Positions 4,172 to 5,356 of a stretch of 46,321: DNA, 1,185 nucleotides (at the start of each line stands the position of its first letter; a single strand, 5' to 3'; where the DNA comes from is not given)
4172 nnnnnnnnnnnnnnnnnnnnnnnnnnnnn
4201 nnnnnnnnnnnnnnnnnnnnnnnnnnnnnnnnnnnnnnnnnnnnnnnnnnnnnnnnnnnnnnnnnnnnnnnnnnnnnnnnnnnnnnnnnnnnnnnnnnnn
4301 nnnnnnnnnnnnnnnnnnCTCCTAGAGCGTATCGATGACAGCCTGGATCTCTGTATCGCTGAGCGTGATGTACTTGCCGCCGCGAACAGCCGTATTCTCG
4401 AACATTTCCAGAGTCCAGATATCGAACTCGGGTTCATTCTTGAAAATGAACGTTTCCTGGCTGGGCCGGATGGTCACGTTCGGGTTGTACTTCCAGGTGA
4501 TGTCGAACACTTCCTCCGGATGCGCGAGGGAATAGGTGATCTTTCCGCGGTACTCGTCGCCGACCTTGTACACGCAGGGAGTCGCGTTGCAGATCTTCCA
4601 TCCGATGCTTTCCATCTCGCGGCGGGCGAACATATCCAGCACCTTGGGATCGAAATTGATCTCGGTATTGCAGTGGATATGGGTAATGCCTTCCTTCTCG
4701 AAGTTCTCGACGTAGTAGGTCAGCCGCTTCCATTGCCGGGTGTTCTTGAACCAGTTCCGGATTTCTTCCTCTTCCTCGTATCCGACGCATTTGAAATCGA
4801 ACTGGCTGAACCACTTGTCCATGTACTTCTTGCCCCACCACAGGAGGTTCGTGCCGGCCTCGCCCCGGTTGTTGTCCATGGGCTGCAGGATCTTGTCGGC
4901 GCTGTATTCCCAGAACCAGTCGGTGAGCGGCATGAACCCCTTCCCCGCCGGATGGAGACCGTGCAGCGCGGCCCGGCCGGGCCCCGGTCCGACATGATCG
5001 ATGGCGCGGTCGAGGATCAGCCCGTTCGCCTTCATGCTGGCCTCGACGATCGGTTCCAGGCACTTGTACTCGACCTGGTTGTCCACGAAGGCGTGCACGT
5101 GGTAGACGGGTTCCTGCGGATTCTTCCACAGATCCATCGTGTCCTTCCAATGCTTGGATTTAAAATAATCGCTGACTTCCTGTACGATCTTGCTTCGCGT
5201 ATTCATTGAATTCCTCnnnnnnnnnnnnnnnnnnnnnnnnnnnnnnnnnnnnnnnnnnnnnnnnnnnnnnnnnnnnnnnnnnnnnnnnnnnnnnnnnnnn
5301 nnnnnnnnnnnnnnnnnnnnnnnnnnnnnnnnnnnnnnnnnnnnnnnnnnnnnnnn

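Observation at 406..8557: TTT-transporter-linked operon of unassigned catabolic function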

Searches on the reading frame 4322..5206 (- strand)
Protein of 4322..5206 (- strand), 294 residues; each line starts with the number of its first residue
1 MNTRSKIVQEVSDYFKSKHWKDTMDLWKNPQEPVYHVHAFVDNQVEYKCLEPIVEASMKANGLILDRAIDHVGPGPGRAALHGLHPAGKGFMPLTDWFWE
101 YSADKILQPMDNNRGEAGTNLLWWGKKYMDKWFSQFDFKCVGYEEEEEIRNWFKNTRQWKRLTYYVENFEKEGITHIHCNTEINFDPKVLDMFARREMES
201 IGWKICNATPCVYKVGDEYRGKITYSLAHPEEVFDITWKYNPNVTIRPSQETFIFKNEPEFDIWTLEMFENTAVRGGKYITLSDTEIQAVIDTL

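Call 3: search_protein_families(library=pfam, proteins=[window:4322-5206:-])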
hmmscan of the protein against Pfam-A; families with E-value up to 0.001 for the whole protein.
window:4322-5206:- (294 aa): 0 families

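Call 4: search_protein_families(library=ncbifam, proteins=[window:4322-5206:-])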
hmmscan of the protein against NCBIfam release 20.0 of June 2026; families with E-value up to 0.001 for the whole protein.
window:4322-5206:- (294 aa): 0 families

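Call 6: search_solved_structures(query=window:4322-5206:-, max_evalue=10)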
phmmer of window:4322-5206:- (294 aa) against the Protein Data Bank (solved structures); distinct sequences matched with E-value up to 10: 2.
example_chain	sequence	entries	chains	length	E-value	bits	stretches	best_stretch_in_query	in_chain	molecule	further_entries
4c6s_A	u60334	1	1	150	0.54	12.8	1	99-141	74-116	PROBABLE WRKY TRANSCRIPTION FACTOR 52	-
4c6t_A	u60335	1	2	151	0.54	12.8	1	99-141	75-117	PROBABLE WRKY TRANSCRIPTION FACTOR 52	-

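Call 12: find_homologous_proteins(query=window:4322-5206:-)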
Query window:4322-5206:- (294 aa): 15 proteins with E <= 0.001 among 141 candidates.
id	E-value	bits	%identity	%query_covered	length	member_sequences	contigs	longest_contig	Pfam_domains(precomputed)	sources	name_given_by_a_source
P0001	2.8e-188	643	89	100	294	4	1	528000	-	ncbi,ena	-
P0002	1.1e-160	552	75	100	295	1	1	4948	-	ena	-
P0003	4.8e-157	540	73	100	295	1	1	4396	-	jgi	-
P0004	1.3e-156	539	72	100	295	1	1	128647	-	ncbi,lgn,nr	ncbi:MAG: hypothetical protein HPY71_15795 [Firmicutes bacterium]|nr:hypothetical protein [Bacillota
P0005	1.4e-151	522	71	99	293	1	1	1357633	-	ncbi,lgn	-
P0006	6.1e-130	451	61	99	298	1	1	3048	-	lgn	-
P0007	6.7e-130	451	63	99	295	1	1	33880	-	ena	-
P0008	6.4e-120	418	59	99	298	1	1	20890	-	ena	-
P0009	2.0e-118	413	60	99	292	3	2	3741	-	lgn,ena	-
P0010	3.1e-114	400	58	99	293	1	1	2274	-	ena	-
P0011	2.7e-113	397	56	99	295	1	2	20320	-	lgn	-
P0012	3.9e-52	196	38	98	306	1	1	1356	-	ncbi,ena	-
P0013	6.6e-52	195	36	98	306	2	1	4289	-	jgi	jgi:hypothetical protein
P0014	1.3e-51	194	36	98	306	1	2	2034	-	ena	-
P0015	4.5e-47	179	36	98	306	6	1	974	-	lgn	-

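Call 13: find_encoding_contigs(protein=P0001, flank=10000, max_places=2)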
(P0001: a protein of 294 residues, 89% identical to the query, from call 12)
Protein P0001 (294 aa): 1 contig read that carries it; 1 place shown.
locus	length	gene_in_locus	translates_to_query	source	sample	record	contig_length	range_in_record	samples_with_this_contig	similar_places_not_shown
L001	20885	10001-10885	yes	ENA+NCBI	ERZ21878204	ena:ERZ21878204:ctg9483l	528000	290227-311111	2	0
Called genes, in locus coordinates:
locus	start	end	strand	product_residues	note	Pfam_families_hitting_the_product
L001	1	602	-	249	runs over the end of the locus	PF00392:GntR, PF01047:MarR (weak), PF07729:FCD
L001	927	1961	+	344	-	PF03401:TctC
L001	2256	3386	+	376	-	PF03401:TctC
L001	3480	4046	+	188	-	PF07331:TctB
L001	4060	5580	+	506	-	PF01970:TctA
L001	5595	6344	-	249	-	PF00392:GntR, PF01047:MarR (weak), PF07729:FCD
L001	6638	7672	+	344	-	PF03401:TctC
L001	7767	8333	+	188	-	PF07331:TctB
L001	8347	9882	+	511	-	PF01970:TctA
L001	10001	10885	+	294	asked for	-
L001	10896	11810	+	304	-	PF02737:3HCDH_N (faint), PF02826:2-Hacid_dh_C, PF03446:NAD_binding_2, PF03807:F420_oxidored (weak), PF14833:NAD_binding_11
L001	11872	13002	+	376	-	PF01208:URO-D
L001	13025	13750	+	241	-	PF03737:RraA-like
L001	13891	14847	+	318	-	PF00389:2-Hacid_dh, PF02826:2-Hacid_dh_C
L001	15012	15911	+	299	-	PF00456:Transketolase_N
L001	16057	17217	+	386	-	PF00389:2-Hacid_dh, PF02826:2-Hacid_dh_C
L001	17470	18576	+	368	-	PF07929:PRiA4_ORF3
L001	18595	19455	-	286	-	PF02311:AraC_binding, PF07883:Cupin_2 (weak), PF00165:HTH_AraC, PF12833:HTH_18, PF00165:HTH_AraC (weak)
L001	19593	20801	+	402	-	PF01208:URO-D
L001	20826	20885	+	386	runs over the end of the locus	PF01408:GFO_IDH_MocA, PF02894:GFO_IDH_MocA_C, PF22725:GFO_IDH_MocA_C3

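Call 14: find_encoding_contigs(protein=P0004, flank=10000, max_places=2)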
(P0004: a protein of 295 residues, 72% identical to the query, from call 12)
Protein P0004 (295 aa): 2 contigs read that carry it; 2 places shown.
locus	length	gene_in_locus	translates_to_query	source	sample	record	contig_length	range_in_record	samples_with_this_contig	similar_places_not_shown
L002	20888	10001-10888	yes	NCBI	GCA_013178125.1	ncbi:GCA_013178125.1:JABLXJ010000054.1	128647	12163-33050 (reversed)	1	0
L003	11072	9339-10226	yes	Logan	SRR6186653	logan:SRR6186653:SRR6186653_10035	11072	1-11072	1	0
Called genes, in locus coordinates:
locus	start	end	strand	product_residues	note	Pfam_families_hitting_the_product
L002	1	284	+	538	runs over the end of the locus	PF00682:HMGL-like, PF22617:HCS_D2, PF08502:LeuA_dimer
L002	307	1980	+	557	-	PF00920:ILVD_EDD_N, PF24877:ILV_EDD_C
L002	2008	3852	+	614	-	PF01637:ATPase_2 (weak)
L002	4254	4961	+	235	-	PF00392:GntR, PF07729:FCD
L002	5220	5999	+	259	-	PF03328:HpcH_HpaI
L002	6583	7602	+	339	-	PF03401:TctC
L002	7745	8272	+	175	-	PF07331:TctB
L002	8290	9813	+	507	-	PF01970:TctA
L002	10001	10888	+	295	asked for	-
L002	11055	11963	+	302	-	PF02826:2-Hacid_dh_C, PF03446:NAD_binding_2, PF03807:F420_oxidored (weak), PF14833:NAD_binding_11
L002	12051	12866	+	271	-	PF09339:HTH_IclR, PF01614:IclR_C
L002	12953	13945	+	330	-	PF00389:2-Hacid_dh, PF02826:2-Hacid_dh_C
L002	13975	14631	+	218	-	PF04199:Cyclase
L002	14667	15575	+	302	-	PF00701:DHDPS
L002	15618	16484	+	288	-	-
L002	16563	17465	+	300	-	PF02737:3HCDH_N (faint), PF02826:2-Hacid_dh_C, PF03446:NAD_binding_2, PF03807:F420_oxidored, PF14833:NAD_binding_11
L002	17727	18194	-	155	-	PF01850:PIN (weak), PF13470:PIN_3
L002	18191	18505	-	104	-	PF12728:HTH_17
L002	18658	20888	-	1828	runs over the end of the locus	PF13620:CarboxypepD_reg, PF17210:SdrD_B (faint), PF22904:NOMO1-like_2nd (faint)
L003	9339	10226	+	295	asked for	-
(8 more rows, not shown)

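Call 15: find_encoding_contigs(protein=P0005, flank=10000, max_places=2)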
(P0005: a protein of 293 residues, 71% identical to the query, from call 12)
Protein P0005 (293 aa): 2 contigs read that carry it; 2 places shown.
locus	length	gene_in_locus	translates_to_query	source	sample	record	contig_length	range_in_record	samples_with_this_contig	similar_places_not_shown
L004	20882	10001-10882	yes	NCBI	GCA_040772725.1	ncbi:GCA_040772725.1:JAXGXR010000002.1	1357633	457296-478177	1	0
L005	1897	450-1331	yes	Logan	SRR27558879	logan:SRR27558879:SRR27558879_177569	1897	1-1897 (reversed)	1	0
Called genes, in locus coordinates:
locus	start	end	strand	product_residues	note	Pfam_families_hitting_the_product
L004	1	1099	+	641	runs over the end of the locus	PF00070:Pyr_redox (faint), PF07992:Pyr_redox_2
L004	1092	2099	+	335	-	PF00348:polyprenyl_synt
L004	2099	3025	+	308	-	PF01040:UbiA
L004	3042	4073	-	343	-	PF01408:GFO_IDH_MocA, PF02894:GFO_IDH_MocA_C, PF22725:GFO_IDH_MocA_C3 (weak)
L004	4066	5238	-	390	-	PF07690:MFS_1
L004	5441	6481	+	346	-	PF00356:LacI, PF00532:Peripla_BP_1, PF13407:Peripla_BP_4, PF13377:Peripla_BP_3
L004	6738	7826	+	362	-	-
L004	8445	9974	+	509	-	PF01970:TctA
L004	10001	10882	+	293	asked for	-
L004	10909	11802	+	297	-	PF02254:TrkA_N (weak), PF02737:3HCDH_N (weak), PF02826:2-Hacid_dh_C, PF03446:NAD_binding_2, PF03807:F420_oxidored, PF14833:NAD_binding_11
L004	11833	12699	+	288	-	-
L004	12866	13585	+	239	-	PF03737:RraA-like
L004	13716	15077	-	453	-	PF01134:GIDA (weak), PF03486:HI0933_like (weak), PF07992:Pyr_redox_2, PF12831:FAD_oxidored (weak), PF13450:NAD_binding_8 (weak), PF13738:Pyr_redox_3, PF00070:Pyr_redox, PF02852:Pyr_redox_dim, +4 more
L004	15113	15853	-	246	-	PF00392:GntR, PF07729:FCD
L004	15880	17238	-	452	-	PF00364:Biotin_lipoyl, PF25997:BSH_YhbJ (weak), PF02817:E3_binding, PF00198:2-oxoacid_dh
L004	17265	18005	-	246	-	PF00106:adh_short, PF08659:KR, PF13561:adh_short_C2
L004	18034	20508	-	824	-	PF00676:E1_dh, PF02779:Transket_pyr, PF02780:Transketolase_C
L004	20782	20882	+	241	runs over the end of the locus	PF00392:GntR, PF07729:FCD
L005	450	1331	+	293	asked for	-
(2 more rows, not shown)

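Call 20: find_encoding_contigs(protein=P0007, flank=10000, max_places=2)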
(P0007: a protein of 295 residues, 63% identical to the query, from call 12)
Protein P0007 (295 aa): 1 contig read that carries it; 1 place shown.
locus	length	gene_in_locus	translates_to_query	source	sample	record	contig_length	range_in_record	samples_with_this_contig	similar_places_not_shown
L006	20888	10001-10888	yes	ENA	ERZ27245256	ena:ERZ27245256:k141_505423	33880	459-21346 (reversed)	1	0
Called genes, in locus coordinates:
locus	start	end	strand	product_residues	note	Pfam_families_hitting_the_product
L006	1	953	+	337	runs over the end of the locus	PF00356:LacI, PF00532:Peripla_BP_1, PF13407:Peripla_BP_4, PF13377:Peripla_BP_3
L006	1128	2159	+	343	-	PF01408:GFO_IDH_MocA, PF02894:GFO_IDH_MocA_C, PF22725:GFO_IDH_MocA_C3 (weak)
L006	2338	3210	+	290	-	-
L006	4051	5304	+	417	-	PF13433:Peripla_BP_5, PF13458:Peripla_BP_6, PF01094:ANF_receptor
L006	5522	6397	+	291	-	PF02653:BPD_transp_2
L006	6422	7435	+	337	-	PF02653:BPD_transp_2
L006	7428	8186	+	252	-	PF13476:AAA_23 (weak), PF00005:ABC_tran, PF13304:AAA_21 (faint), PF12399:BCA_ABC_TP_C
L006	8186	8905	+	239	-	PF00005:ABC_tran, PF13304:AAA_21 (faint)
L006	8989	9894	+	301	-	PF02737:3HCDH_N (faint), PF02826:2-Hacid_dh_C (weak), PF03446:NAD_binding_2, PF03807:F420_oxidored (weak), PF14833:NAD_binding_11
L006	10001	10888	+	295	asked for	-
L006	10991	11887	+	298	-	PF02826:2-Hacid_dh_C, PF03446:NAD_binding_2, PF03807:F420_oxidored (faint), PF14833:NAD_binding_11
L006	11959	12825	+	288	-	-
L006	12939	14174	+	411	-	PF07690:MFS_1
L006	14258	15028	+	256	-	PF00106:adh_short, PF08659:KR, PF23441:SDR, PF13561:adh_short_C2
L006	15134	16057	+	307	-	PF03547:Mem_trans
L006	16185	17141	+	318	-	PF00389:2-Hacid_dh, PF02826:2-Hacid_dh_C, PF03446:NAD_binding_2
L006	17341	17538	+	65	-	-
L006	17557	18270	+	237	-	PF03737:RraA-like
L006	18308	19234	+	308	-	PF00701:DHDPS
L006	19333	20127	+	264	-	PF03328:HpcH_HpaI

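Call 21: find_encoding_contigs(protein=P0008, flank=10000, max_places=2)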
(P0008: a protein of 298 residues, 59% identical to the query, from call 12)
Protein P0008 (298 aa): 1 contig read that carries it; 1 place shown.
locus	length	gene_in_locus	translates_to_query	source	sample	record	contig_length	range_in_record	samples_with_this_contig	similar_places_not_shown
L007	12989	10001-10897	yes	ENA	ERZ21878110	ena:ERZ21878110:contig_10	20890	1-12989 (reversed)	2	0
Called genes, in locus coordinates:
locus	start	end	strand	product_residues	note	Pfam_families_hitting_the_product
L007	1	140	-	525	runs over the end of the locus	PF00111:Fer2, PF17651:Raco_middle, PF14574:RACo_C_ter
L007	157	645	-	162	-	PF13353:Fer4_12, PF04055:Radical_SAM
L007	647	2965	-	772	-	PF03477:ATP-cone, PF01228:Gly_radical (faint), PF13597:NRDD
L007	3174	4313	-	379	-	PF01098:FTSW_RODA_SPOVE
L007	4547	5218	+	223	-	PF04002:RadC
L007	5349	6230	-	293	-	-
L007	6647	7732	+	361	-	PF03401:TctC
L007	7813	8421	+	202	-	PF07331:TctB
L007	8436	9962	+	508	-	PF01970:TctA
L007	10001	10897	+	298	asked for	-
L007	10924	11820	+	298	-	PF02826:2-Hacid_dh_C, PF03446:NAD_binding_2, PF03807:F420_oxidored (weak), PF14833:NAD_binding_11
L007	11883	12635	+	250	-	PF00106:adh_short, PF08659:KR, PF13561:adh_short_C2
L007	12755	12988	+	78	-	?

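Call 22: find_encoding_contigs(protein=P0011, flank=10000, max_places=2)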
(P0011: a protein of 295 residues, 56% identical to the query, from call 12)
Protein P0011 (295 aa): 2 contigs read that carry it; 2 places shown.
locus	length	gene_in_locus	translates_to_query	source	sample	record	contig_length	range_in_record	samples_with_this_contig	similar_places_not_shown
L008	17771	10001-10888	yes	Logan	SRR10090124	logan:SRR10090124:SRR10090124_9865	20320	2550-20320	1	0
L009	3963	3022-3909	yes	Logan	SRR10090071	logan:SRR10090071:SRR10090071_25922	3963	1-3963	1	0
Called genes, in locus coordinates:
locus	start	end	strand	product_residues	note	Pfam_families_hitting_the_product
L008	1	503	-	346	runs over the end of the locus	PF01212:Beta_elim_lyase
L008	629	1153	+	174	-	PF07670:Gate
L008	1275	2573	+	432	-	PF13173:AAA_14, PF13635:DUF4143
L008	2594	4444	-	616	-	PF02463:SMC_N (faint), PF11398:DUF2813 (faint), PF13175:AAA_15, PF13304:AAA_21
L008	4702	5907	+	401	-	PF01208:URO-D (weak)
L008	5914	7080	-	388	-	PF05651:Diacid_rec, PF13556:HTH_30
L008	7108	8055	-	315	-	PF00126:HTH_1, PF03466:LysR_substrate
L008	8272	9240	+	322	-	PF00389:2-Hacid_dh, PF02826:2-Hacid_dh_C, PF03446:NAD_binding_2 (faint)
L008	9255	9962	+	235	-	PF03737:RraA-like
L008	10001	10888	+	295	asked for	-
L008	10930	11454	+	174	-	PF07331:TctB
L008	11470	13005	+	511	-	PF01970:TctA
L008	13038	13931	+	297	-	PF02826:2-Hacid_dh_C, PF03446:NAD_binding_2, PF03807:F420_oxidored (faint), PF14833:NAD_binding_11, PF21761:RedAm-like_C (weak)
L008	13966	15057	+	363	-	PF03401:TctC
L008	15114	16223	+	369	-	PF00465:Fe-ADH, PF13685:Fe-ADH_2, PF25137:ADH_Fe_C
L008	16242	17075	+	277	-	PF00809:Pterin_bind, PF02007:MtrH (faint)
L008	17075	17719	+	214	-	PF02607:B12-binding_2, PF02310:B12-binding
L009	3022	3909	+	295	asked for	-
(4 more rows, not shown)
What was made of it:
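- Tried and rejected: L008 has Pterin_bind and B12-binding genes nearby (call 22).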

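Call 23: find_encoding_contigs(protein=P0013, flank=10000, max_places=2)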
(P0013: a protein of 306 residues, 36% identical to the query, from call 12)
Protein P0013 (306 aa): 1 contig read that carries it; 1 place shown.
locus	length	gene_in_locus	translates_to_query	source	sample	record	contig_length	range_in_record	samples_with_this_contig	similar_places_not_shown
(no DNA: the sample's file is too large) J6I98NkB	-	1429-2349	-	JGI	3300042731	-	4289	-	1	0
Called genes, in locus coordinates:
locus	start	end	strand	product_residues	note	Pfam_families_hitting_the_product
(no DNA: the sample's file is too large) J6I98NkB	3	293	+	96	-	?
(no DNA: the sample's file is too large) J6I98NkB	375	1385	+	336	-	PF26233:NicX, PF02073:Peptidase_M29 (weak)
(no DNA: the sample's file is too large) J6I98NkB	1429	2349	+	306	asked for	-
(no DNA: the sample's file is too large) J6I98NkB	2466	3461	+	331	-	PF00389:2-Hacid_dh, PF02826:2-Hacid_dh_C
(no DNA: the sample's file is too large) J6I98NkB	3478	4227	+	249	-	PF00106:adh_short, PF08659:KR, PF13561:adh_short_C2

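Call 29: predict_structure(alignment_id=A1)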
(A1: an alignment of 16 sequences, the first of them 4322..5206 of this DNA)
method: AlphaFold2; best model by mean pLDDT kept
length: 294 residues; sequences in the alignment: 16
mean_pLDDT: 90.5   pTM: 0.85
mean pLDDT of the five models: 90.5, 90.0, 89.5, 88.4, 83.5
residues with pLDDT >= 90: 195; 70-90: 90; 50-70: 9; < 50: 0
segments of 3 or more residues with pLDDT < 50: none
pLDDT, mean of each block of 10 residues (from residue 1): 87 97 90 89 97 96 87 86 81 88 96 89 91 94 96 94 90 91 96 94 86 86 78 84 95 82 91 93 98 96
secondary structure, 60 per line:
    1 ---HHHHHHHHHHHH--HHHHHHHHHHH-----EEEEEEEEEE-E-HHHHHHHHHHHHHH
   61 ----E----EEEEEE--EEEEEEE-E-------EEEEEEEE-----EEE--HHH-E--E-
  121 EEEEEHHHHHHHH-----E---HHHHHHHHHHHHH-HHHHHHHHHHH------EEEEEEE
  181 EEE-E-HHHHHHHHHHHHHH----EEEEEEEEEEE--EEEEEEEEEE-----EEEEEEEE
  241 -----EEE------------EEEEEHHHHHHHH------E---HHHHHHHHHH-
elements in order: H4-15 H18-28 E34-43 H47-60 E70-75 E78-84 E94-101 E107-109 E121-125 H126-133 H143-155 H157-167 E174-183 H187-200 E205-215 E218-227 E233-240 E246-248 E261-265 H266-273 H284-293

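Call 33: search_protein_representatives(alignment_id=A1)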
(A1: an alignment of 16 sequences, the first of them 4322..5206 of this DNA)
Query: 16 sequences, 293 profile positions. Proteins with E-value up to 0.001 (for the whole library): 109; up to 1e-10: 75; up to 1e-30: 50. The best 109 are listed.
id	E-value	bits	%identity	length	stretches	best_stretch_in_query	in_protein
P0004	1.7e-156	536.4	-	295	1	2-292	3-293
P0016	3.0e-94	332.1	-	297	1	1-293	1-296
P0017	1.2e-90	320.3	-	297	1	2-291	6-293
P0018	1.2e-80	287.5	-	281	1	25-293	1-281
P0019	5.4e-78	278.8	-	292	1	7-292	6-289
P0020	8.5e-72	258.4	-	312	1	2-291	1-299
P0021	2.7e-71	256.8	-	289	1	8-291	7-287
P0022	1.1e-69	251.5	-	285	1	4-292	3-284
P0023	3.2e-67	243.4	-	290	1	2-292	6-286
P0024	6.4e-67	242.4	-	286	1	1-293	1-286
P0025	1.8e-65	237.7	-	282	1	9-291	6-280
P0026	7.9e-64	232.3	-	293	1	1-293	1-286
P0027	3.4e-59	217.0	-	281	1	1-293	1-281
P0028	3.3e-58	213.8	-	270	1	4-242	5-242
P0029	4.3e-57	210.2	-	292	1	3-292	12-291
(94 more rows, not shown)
